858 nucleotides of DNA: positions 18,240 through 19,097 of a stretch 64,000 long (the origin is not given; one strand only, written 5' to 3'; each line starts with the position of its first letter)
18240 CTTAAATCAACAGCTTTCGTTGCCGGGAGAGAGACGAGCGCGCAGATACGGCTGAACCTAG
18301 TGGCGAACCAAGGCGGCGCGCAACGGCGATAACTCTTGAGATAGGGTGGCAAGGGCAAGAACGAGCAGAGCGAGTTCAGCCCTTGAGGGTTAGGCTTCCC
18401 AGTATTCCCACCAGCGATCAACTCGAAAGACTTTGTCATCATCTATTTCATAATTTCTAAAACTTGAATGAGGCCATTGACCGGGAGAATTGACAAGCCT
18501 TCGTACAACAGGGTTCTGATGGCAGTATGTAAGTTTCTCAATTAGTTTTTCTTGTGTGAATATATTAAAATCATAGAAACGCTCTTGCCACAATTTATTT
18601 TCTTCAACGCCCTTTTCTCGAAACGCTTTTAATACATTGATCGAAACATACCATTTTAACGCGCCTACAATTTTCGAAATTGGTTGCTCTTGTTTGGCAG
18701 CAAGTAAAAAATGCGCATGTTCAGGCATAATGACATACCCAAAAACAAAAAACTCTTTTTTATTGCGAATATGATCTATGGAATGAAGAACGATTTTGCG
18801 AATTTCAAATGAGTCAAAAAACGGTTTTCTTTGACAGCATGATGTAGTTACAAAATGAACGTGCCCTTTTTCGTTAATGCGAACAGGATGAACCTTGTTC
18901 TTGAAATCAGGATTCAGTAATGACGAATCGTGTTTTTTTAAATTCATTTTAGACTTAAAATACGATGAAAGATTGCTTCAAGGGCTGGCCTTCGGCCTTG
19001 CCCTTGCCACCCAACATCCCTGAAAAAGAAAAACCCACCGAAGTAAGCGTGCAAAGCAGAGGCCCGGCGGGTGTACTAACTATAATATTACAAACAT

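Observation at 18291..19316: RAYT (REP-associated tyrosine transposase) bracketed by REP arrays, with the same REP family scattered across the window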

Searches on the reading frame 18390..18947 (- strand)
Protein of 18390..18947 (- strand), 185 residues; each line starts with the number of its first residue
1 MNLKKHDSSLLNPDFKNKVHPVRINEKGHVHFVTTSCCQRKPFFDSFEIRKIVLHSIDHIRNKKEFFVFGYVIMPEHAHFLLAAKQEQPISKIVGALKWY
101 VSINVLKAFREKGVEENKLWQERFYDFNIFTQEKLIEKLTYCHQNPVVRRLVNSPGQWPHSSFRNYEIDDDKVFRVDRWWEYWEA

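Call 3: search_protein_families(library=pfam, proteins=[window:18390-18947:-], max_evalue=1)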
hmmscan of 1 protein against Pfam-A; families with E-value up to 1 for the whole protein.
window:18390-18947:- (185 aa): 1 family
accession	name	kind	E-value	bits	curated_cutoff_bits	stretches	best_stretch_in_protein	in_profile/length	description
PF01797.21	Y1_Tnp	-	1.7e-13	51.2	23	1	28-129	5-106/121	Transposase IS200 like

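Call 4: search_protein_families(library=ncbifam, proteins=[window:18390-18947:-], max_evalue=1)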
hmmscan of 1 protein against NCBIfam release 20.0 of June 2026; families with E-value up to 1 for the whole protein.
window:18390-18947:- (185 aa): 3 families
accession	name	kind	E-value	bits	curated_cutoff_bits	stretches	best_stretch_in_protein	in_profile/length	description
NF047646.1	REP_Tyr_transpos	equivalog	5.6e-32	110.6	80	1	23-161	4-146/146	REP-associated tyrosine transposase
NF033573.1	transpos_IS200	equivalog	2.6e-08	34.2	55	1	29-125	12-108/126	IS200/IS605 family transposase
TIGR00554.2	panK_bact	equivalog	0.049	12.9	235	1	37-166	135-256/310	type I pantothenate kinase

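Call 14: find_encoding_contigs(protein=window:18390-18947:-, flank=10000, max_places=6)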
Protein window:18390-18947:- (185 aa): 3 contigs read that carry it; 3 places shown.
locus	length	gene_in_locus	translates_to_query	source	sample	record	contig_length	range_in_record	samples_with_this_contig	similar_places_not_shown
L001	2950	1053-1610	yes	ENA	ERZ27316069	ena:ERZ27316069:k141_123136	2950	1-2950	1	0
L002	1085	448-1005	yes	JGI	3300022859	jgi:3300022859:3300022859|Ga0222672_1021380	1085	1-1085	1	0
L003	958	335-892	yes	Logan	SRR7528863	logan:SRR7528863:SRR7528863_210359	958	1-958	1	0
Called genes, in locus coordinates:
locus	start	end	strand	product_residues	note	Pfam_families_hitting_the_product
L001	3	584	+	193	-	?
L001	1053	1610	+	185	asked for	PF01797:Y1_Tnp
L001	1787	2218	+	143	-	-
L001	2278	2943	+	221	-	PF07963:N_methyl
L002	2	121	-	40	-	?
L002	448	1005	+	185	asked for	PF01797:Y1_Tnp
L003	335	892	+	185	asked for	PF01797:Y1_Tnp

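Call 15: find_homologous_proteins(query=window:18390-18947:-)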
Query window:18390-18947:- (185 aa): 15 proteins with E <= 0.001 among 30 candidates.
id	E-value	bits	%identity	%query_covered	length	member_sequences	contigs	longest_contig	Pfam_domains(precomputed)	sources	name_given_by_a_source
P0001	1.0e-124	432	100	100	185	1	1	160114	PF01797.22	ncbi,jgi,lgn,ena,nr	ncbi:MAG: transposase [Candidatus Hinthialibacter antarcticus]|nr:transposase [Candidatus Hinthialib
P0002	2.1e-70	254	57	99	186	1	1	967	PF01797.22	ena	-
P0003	1.1e-65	239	56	97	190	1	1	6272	PF01797.22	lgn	-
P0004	1.5e-62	229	56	98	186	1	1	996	PF01797.22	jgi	-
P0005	1.7e-62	229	56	100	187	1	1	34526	PF01797.22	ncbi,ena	-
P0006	1.6e-57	212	68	71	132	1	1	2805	PF01797.22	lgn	-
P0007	1.1e-46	177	66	59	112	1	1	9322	PF01797.22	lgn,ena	-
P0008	2.7e-42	163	59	63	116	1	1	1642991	PF01797.22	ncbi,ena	-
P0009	1.3e-33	134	42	85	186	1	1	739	PF01797.22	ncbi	-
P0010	7.8e-26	109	33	82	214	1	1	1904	PF01797.22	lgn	-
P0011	2.3e-25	107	36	85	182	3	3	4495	PF01797.22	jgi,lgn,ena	-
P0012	3.0e-25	107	37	82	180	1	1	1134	-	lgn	-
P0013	3.2e-25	107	32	78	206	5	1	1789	PF01797.22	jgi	-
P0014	4.5e-24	103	36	83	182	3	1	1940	PF01797.22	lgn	-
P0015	3.3e-15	74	31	80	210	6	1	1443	PF01797.22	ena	-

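Call 17: search_solved_structures(query=window:18390-18947:-, max_evalue=1, show_alignments=3)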
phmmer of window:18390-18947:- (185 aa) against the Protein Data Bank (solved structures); distinct sequences matched with E-value up to 1: 5.
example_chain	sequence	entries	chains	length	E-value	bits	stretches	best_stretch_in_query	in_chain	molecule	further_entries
4er8_A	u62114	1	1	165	5.2e-05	26.3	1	27-164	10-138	TnpArep for protein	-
2xm3_A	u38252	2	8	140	0.055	16.4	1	68-121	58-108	TRANSPOSASE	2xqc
2xo6_A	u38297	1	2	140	0.055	16.4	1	68-121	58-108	TRANSPOSASE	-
2xma_A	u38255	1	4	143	0.057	16.4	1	68-121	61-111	TRANSPOSASE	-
4x8b_A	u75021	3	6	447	0.31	14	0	28-80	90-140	Sulfoxide synthase EgtB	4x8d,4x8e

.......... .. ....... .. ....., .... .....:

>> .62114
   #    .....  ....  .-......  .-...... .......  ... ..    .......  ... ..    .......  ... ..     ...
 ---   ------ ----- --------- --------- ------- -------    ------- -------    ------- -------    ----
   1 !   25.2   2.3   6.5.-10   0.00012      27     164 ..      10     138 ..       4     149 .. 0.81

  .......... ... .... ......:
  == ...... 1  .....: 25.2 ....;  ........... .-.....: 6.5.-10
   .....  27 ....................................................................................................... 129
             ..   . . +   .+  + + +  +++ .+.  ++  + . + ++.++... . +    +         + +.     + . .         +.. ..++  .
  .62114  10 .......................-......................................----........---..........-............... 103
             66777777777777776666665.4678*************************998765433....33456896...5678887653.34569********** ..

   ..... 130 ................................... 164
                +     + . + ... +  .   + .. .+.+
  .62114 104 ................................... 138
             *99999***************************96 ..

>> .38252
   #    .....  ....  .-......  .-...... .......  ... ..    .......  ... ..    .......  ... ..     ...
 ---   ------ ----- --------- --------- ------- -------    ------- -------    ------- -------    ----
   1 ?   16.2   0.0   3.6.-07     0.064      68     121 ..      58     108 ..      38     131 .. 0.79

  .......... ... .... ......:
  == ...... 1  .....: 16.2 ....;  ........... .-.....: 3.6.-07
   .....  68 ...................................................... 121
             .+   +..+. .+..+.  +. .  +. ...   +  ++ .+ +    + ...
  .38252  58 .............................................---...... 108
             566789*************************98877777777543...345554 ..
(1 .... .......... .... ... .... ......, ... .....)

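Call 31: find_encoding_contigs(protein=P0008, flank=3000, max_places=3)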
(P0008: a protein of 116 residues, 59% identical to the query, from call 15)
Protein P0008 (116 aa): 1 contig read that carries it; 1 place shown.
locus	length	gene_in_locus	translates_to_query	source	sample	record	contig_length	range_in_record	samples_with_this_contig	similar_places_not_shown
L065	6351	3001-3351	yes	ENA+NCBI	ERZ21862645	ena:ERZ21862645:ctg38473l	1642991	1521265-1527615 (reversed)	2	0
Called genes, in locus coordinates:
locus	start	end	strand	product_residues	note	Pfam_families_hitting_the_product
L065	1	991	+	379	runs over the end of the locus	PF14559:TPR_19 (weak), PF13414:TPR_11 (weak), PF14559:TPR_19 (weak), PF13414:TPR_11, PF14559:TPR_19 (weak), PF23914:TPR_CcmH_CycH (weak), PF00515:TPR_1 (weak), PF13432:TPR_16, +23 more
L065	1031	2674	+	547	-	PF01839:FG-GAP (faint), PF13517:FG-GAP_3, PF07593:UnbV_ASPIC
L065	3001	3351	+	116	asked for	PF01797:Y1_Tnp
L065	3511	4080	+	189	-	-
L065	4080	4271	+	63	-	-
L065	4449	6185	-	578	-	PF13205:Big_5 (weak), PF00149:Metallophos, PF12850:Metallophos_2 (faint)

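Call 32: find_encoding_contigs(protein=P0005, flank=3000, max_places=3)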
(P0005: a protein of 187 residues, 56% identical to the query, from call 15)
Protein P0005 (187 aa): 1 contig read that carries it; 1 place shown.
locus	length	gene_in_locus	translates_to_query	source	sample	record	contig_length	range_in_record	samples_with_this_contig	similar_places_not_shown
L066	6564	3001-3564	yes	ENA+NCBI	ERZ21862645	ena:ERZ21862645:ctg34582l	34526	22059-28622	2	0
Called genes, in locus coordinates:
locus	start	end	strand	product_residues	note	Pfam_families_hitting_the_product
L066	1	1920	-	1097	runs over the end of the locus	PF01011:PQQ (faint), PF13360:PQQ_2, PF13570:Beta-prop_ACSF4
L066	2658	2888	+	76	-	-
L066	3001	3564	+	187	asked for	PF01797:Y1_Tnp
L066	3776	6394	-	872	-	PF01326:PPDK_N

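Call 33: find_encoding_contigs(protein=P0003, flank=3000, max_places=3)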
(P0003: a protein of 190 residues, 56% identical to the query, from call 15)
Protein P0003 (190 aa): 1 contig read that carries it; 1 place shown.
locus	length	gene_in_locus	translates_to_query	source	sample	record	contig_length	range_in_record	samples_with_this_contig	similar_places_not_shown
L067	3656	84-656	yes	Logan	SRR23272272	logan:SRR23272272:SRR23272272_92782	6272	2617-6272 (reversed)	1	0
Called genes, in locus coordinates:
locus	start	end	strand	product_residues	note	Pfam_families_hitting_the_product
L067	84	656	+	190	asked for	PF01797:Y1_Tnp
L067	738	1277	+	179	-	-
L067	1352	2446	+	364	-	-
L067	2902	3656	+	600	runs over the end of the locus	PF00251:Glyco_hydro_32N (faint), PF22847:Glyco_hydro_43_rel, PF04616:Glyco_hydro_43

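Call 64: predict_structure(alignment_id=A3)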
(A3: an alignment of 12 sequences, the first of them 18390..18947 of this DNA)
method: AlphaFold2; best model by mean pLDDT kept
length: 185 residues; sequences in the alignment: 12
mean_pLDDT: 87.3   pTM: 0.81
mean pLDDT of the five models: 87.3, 83.1, 82.0, 69.9, 66.5
residues with pLDDT >= 90: 129; 70-90: 29; 50-70: 18; < 50: 9
segments of 3 or more residues with pLDDT < 50: 1-7
pLDDT, mean of each block of 10 residues (from residue 1): 44 53 76 96 96 96 93 98 90 96 97 94 90 92 97 96 91 88 60
secondary structure, 60 per line:
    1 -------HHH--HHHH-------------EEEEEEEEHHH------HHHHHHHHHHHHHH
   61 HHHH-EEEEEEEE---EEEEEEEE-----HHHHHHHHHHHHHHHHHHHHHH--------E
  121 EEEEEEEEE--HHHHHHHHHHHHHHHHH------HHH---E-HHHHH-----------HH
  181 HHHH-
elements in order: H13-16 E30-37 H47-64 E66-73 E77-84 H90-111 E120-129 H132-148 H163-167 H179-184

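Call 67: fold_search(model_id=the predicted structure, library=pdb)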
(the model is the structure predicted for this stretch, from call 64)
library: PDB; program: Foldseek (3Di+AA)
matches with E <= 10: 1151; with E <= 0.001: 30
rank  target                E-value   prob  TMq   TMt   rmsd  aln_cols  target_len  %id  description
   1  4er8_A                7.2e-10  1.00  0.66  0.73   4.6       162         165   20  Structure of the REP associates tyrosine transposase bound to a REP hairpin (released 2012-08-15)
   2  2xma_A                4.2e-07  1.00  0.51  0.66   8.6       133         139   17  DEINOCOCCUS RADIODURANS ISDRA2 TRANSPOSASE RIGHT END DNA COMPLEX (released 2010-10-13)
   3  2xma_E                4.5e-07  1.00  0.51  0.66   9.7       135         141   18  DEINOCOCCUS RADIODURANS ISDRA2 TRANSPOSASE RIGHT END DNA COMPLEX (released 2010-10-13)
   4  2xqc_D                5.1e-07  1.00  0.51  0.70   7.8       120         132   18  DEINOCOCCUS RADIODURANS ISDRA2 TRANSPOSASE COMPLEXED WITH LEFT END RECOGNITION AND CLEAVAGE SITE AND ZN (released 2010-10-13)
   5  2xma_B                7.7e-07  1.00  0.51  0.68   8.9       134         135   18  DEINOCOCCUS RADIODURANS ISDRA2 TRANSPOSASE RIGHT END DNA COMPLEX (released 2010-10-13)
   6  2xm3_C                1.1e-06  1.00  0.51  0.72   5.9       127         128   18  Deinococcus radiodurans ISDra2 Transposase Left end DNA complex (released 2010-10-13)
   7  2xo6_A                1.3e-06  1.00  0.51  0.69   7.4       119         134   18  DEINOCOCCUS RADIODURANS ISDRA2 TRANSPOSASE Y132F MUTANT COMPLEXED WITH LEFT END RECOGNITION AND CLEAVAGE SITE (released 2010-10-13)
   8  2vjv_A                1.9e-06  1.00  0.52  0.76   6.5       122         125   11  Crystal structure of the IS608 transposase in complex with left end 26-mer DNA hairpin and a 6-mer DNA representing th (released 2008-02-19)
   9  2xm3_A                2.1e-06  1.00  0.51  0.73   4.2       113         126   19  Deinococcus radiodurans ISDra2 Transposase Left end DNA complex (released 2010-10-13)
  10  2xm3_D                2.1e-06  1.00  0.51  0.72   4.3       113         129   19  Deinococcus radiodurans ISDra2 Transposase Left end DNA complex (released 2010-10-13)
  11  2xm3_B                2.1e-06  1.00  0.51  0.72   4.4       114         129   18  Deinococcus radiodurans ISDra2 Transposase Left end DNA complex (released 2010-10-13)
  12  2xo6_D                3.8e-06  1.00  0.51  0.72   6.4       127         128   17  DEINOCOCCUS RADIODURANS ISDRA2 TRANSPOSASE Y132F MUTANT COMPLEXED WITH LEFT END RECOGNITION AND CLEAVAGE SITE (released 2010-10-13)
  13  2a6m_A                4.6e-06  1.00  0.51  0.72   6.0       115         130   11  Crystal Structure of the ISHp608 Transposase (released 2005-10-25)
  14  2vju_A                5.2e-06  1.00  0.52  0.72   5.6       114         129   10  Crystal structure of the IS608 transposase in complex with the complete Right end 35-mer DNA and manganese (released 2008-02-19)
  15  2vih_B                7.4e-06  1.00  0.52  0.73   7.7       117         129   10  CRYSTAL STRUCTURE OF THE IS608 TRANSPOSASE IN COMPLEX WITH Left END 26-MER DNA (released 2008-02-19)
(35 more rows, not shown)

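Call 76: find_related_loci(query=A3, collection=viral_contigs, flank=2000)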
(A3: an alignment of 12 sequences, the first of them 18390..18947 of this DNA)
Query A3 (185 aa) in viral_contigs; peptide patterns used: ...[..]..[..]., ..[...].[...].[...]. (x = any residue, [..] = any of these).
16 stretches matched a pattern, but none encodes a relative of the query by tblastn (E <= 1e-3).

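Call 78: search_dna_similar(query=window:18390-18947:-, collection=plasmids, mode=protein, max_rows=10)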
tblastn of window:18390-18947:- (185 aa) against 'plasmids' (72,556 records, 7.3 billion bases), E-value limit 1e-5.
Records with a match: 13; places in all: 16; records where one place covers at least 80% of the query: 1.
Best place of each record, by identity: <60% 13.
By first word of the organism name: Bernardetia 3; Nostoc 3; Chloroflexota 1; Kovacikia 1; Pseudomonas 1; Pseudoalteromonas 1; Salinivibrio 1; Cylindrospermopsis 1; Persicobacter 1.
By predicted mobility (MOB-suite, as given by PLSDB): non-mobilizable 10; conjugative 3.
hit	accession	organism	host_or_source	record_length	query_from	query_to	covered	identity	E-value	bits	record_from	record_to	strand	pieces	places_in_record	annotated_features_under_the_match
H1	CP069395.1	Chloroflexota bacterium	single cell,cold seep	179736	23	166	78%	29.9%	3e-11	68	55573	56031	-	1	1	transposase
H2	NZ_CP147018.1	Bernardetia sp. Wsw4-3y2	Red alga,Red algae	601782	32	175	78%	28.6%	9e-10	64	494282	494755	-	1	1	transposase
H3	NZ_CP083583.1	Kovacikia minuta CCNUW1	cell culture,fresh water lake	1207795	23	168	79%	27.0%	1e-10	66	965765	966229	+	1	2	record has no annotation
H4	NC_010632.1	Nostoc punctiforme PCC 73102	-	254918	21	170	81%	26.3%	1e-9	63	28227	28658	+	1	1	none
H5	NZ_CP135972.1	Pseudomonas sp. DTU_2021_1001937_2_SI_NGA_ILE_001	Homo sapiens,blood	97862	18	159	77%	26.8%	1e-9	64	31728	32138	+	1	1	transposase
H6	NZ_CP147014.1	Bernardetia sp. MNP-M8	grean alga,grean algae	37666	24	167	78%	25.3%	2e-10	66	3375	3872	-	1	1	transposase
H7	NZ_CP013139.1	Pseudoalteromonas sp. Bsw20308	seawater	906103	33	159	69%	28.3%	1e-8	61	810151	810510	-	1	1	transposase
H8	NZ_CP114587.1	Salinivibrio kushneri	-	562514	23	166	78%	24.8%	7e-8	59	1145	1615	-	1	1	transposase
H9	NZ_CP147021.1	Bernardetia sp. ABR2-2B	grean alga,grean algae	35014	23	162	76%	24.2%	1e-7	58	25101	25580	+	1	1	transposase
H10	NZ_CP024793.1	Nostoc flagelliforme CCNUN1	cell culture,desert soil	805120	21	146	68%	26.6%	1e-8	61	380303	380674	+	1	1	transposase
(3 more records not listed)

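Call 79: find_encoding_contigs(protein=P0002, flank=1500, max_places=2)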
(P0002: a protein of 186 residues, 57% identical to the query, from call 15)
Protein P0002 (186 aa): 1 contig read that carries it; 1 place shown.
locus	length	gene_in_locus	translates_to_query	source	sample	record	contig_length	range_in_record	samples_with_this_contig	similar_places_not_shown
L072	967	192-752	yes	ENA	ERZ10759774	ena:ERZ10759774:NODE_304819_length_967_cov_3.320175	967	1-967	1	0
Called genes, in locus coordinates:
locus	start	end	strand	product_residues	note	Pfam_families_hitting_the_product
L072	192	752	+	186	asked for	PF01797:Y1_Tnp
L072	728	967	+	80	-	?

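Call 80: find_encoding_contigs(protein=P0004, flank=1500, max_places=2)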
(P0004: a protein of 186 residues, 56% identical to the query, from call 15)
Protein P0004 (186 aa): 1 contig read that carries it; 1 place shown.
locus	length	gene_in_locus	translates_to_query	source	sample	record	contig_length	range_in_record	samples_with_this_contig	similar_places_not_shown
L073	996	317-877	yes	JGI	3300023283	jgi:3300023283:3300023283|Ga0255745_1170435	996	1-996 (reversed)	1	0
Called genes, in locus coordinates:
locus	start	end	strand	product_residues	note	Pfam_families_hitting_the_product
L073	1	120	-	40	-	?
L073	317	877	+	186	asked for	PF01797:Y1_Tnp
